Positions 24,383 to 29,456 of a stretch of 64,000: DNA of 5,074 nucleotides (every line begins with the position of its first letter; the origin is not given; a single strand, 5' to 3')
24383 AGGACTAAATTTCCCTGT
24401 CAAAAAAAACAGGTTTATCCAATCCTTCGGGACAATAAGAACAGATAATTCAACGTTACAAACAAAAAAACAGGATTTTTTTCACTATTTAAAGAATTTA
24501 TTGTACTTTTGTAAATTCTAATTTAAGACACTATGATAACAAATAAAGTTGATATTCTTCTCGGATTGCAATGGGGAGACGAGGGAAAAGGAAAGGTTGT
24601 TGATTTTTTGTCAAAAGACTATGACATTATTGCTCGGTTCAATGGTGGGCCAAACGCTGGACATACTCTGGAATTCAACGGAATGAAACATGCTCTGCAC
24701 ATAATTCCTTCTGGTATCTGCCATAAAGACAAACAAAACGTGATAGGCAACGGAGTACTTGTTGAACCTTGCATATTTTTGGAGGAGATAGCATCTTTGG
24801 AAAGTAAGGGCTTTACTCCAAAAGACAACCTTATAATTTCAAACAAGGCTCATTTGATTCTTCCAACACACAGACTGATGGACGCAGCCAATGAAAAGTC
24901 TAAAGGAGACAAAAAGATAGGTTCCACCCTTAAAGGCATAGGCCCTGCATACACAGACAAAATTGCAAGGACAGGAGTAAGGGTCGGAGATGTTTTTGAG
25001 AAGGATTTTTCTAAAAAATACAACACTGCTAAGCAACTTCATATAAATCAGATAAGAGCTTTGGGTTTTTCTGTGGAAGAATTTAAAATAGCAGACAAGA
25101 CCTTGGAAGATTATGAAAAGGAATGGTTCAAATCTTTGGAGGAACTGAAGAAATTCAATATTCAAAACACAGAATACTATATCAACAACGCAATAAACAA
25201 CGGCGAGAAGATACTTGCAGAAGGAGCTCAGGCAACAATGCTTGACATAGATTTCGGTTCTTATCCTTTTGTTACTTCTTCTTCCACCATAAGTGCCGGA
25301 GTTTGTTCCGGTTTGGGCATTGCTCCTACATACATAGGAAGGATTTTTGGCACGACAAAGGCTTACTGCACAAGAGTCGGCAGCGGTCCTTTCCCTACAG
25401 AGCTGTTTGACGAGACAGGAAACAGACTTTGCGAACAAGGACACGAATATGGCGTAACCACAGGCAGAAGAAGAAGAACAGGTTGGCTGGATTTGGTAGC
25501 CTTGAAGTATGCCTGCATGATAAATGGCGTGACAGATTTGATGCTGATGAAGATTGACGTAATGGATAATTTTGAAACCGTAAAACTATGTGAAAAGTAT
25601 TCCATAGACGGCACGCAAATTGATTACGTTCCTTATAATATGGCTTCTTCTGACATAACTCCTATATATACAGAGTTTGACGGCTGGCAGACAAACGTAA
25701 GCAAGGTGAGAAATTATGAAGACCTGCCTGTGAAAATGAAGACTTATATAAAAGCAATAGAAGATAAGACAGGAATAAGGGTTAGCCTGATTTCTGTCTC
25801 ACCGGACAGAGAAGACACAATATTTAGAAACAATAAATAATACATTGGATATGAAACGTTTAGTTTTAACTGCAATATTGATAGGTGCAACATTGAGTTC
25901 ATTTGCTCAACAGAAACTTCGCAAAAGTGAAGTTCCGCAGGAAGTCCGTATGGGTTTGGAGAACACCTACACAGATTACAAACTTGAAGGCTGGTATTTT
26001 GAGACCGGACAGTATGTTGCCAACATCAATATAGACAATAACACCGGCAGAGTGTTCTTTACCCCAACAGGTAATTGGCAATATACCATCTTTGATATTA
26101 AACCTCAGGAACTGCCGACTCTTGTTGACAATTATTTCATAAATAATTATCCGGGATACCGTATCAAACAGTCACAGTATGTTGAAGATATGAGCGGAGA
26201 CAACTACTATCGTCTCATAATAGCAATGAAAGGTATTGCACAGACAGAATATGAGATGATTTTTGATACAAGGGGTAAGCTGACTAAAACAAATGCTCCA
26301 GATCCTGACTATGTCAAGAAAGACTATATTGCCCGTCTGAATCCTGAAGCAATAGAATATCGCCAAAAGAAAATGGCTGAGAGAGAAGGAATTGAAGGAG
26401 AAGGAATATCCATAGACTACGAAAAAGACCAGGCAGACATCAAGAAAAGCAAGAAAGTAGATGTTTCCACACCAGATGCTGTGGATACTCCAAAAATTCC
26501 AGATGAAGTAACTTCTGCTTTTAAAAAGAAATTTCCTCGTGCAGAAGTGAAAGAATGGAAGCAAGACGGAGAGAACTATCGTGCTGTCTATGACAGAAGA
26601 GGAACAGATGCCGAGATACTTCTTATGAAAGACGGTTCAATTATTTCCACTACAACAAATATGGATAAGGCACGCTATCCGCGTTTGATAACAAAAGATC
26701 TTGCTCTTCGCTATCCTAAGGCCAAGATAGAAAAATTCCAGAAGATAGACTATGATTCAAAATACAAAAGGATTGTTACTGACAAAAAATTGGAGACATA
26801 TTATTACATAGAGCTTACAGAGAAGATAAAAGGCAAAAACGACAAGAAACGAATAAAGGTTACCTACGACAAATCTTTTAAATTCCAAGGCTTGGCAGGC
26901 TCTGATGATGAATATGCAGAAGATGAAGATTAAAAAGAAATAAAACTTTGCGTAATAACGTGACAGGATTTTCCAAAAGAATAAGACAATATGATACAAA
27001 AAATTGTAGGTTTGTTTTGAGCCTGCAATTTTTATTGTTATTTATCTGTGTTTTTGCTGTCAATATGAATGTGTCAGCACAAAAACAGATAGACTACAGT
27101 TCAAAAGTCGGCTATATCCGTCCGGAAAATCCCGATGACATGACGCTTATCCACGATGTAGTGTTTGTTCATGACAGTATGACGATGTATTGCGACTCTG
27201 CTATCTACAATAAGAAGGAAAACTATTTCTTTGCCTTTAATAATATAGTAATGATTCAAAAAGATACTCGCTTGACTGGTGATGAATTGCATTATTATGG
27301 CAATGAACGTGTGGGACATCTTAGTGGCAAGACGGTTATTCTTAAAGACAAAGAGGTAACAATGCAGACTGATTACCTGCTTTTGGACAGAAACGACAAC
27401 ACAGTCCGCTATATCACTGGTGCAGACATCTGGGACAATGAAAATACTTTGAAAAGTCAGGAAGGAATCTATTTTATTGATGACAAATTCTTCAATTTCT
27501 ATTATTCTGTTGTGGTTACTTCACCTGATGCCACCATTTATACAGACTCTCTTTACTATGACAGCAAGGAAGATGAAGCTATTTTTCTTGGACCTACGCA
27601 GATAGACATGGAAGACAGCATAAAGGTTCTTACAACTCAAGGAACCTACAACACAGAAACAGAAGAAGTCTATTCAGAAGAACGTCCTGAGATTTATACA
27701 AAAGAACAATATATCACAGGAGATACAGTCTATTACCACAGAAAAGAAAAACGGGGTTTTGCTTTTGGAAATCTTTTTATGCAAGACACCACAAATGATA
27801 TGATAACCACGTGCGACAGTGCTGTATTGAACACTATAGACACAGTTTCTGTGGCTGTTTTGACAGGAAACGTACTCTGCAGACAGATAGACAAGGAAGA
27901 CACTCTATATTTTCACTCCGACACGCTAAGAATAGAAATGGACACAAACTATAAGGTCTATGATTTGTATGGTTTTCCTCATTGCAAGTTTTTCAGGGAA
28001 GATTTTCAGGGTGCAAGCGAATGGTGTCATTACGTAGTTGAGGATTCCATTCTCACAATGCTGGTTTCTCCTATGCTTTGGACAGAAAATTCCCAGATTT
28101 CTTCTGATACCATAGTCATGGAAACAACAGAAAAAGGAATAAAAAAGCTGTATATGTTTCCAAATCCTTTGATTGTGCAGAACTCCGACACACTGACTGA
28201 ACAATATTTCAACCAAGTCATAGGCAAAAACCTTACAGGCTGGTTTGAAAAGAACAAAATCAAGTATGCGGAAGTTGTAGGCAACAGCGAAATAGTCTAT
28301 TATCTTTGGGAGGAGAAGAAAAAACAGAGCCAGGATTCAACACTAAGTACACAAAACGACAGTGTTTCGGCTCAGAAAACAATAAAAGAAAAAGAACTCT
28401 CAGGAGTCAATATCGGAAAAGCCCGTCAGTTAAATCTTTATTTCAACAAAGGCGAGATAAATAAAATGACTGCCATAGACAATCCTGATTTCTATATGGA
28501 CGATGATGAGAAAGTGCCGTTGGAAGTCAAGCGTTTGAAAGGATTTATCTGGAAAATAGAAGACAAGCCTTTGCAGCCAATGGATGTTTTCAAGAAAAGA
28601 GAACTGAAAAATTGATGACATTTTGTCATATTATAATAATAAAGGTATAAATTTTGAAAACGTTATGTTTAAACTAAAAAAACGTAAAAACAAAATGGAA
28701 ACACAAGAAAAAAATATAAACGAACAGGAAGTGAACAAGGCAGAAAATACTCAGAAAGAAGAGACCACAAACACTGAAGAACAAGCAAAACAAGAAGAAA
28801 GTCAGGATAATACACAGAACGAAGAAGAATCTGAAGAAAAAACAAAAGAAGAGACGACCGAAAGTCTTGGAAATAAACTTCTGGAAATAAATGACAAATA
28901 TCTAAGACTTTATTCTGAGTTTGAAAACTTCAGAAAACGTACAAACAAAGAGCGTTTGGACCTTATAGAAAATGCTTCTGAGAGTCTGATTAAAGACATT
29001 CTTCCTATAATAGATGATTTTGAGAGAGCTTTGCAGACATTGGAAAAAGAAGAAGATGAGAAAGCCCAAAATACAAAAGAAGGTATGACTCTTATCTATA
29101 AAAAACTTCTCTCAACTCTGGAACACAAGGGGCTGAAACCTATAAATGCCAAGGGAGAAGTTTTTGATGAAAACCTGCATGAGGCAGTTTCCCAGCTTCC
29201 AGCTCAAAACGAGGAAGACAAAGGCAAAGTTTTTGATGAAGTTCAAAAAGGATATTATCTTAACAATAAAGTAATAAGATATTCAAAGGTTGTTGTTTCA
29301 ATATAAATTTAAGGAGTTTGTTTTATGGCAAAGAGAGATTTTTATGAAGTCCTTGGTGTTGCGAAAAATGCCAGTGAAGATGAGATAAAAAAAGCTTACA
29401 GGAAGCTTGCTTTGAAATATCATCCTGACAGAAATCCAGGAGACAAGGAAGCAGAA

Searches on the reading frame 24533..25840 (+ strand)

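Call 59: search_protein_families(library=pfam, proteins=[window:24533-25840:+], max_evalue=0.00001)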
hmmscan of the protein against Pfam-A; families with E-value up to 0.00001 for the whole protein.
window:24533-25840:+ (435 aa): 1 family
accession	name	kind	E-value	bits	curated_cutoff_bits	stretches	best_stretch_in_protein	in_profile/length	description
PF00709.27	Adenylsucc_synt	-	3.6e-168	560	27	1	8-430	1-416/416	Adenylosuccinate synthetase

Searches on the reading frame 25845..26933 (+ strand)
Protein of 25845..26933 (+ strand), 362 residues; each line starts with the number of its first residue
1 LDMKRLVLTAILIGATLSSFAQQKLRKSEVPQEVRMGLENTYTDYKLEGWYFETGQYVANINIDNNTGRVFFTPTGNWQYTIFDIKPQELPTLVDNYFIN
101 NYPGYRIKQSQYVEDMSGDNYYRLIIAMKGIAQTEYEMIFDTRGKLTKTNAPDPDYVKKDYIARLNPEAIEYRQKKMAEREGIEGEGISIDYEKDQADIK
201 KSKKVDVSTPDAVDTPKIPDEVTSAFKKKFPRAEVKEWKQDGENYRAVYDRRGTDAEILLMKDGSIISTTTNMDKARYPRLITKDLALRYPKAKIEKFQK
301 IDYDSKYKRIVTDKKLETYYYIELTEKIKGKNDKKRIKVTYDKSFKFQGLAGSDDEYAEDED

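Call 59: search_protein_families(library=pfam, proteins=[window:25845-26933:+], max_evalue=0.00001)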
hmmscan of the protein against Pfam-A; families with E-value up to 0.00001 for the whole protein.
window:25845-26933:+ (362 aa): 1 family
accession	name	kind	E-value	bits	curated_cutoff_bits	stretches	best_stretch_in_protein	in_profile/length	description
PF11396.14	PepSY_like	-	1.1e-07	32.5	28.3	0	66-147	9-82/83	Putative beta-lactamase-inhibitor-like, PepSY-like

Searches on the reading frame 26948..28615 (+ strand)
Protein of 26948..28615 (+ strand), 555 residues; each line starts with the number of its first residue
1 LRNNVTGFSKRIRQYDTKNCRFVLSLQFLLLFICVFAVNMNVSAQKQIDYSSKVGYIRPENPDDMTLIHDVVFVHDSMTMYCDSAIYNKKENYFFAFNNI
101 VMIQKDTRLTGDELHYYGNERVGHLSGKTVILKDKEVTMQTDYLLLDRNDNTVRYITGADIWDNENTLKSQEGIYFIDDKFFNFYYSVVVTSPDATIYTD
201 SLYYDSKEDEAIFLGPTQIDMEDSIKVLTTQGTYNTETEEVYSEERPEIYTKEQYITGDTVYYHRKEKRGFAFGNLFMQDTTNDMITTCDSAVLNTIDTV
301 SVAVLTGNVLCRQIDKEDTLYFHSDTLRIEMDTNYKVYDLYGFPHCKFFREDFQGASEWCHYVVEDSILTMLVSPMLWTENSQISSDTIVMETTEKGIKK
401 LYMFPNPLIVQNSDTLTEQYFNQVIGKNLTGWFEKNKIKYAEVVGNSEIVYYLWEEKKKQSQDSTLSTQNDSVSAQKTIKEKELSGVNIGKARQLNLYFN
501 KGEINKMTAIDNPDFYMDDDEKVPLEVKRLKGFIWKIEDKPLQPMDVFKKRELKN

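Call 59: search_protein_families(library=pfam, proteins=[window:26948-28615:+], max_evalue=0.00001)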
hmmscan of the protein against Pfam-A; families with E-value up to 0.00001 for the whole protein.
window:26948-28615:+ (555 aa): 2 families
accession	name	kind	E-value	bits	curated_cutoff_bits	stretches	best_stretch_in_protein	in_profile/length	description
PF13100.11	OstA_2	-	9.9e-35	119.9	21.2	1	54-200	12-158/158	OstA-like protein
PF03968.19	LptD_N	-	2.7e-08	34.5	20.4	0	296-395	9-111/113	LptA/(LptD N-terminal domain) LPS transport protein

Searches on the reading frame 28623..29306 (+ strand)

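Call 59: search_protein_families(library=pfam, proteins=[window:28623-29306:+], max_evalue=0.00001)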
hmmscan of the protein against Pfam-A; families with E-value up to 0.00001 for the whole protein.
window:28623-29306:+ (227 aa): 1 family
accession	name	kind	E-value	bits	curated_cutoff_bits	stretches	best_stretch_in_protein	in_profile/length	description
PF01025.24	GrpE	-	1.1e-44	152.4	25.8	1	62-226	3-164/165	GrpE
